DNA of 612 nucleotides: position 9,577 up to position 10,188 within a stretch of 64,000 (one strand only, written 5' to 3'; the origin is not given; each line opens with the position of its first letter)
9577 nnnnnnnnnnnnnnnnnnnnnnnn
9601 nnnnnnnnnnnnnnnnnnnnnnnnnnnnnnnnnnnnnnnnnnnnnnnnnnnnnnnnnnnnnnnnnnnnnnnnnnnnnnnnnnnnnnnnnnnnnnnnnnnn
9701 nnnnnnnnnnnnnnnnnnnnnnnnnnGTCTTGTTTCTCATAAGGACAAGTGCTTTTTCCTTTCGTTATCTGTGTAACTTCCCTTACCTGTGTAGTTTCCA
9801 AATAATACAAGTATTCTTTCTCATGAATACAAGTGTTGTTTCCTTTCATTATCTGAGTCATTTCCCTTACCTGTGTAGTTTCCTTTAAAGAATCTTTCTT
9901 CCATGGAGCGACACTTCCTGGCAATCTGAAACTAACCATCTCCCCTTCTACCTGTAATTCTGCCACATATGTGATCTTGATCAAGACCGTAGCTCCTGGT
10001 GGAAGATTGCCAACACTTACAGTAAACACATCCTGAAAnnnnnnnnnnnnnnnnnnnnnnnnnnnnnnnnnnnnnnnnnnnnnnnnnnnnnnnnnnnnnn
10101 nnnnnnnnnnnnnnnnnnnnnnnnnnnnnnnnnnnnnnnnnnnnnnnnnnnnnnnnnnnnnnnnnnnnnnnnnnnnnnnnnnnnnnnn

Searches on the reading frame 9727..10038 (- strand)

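Call 40: search_protein_families(library=pfam, max_evalue=0.01, proteins=[window:9727-10038:-])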
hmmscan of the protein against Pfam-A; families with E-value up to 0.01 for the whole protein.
window:9727-10038:- (104 aa): 1 family
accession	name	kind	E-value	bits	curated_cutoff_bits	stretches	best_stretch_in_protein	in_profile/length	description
PF08487.16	VIT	-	0.00011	22.7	26.5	1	2-24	89-111/111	Vault protein inter-alpha-trypsin domain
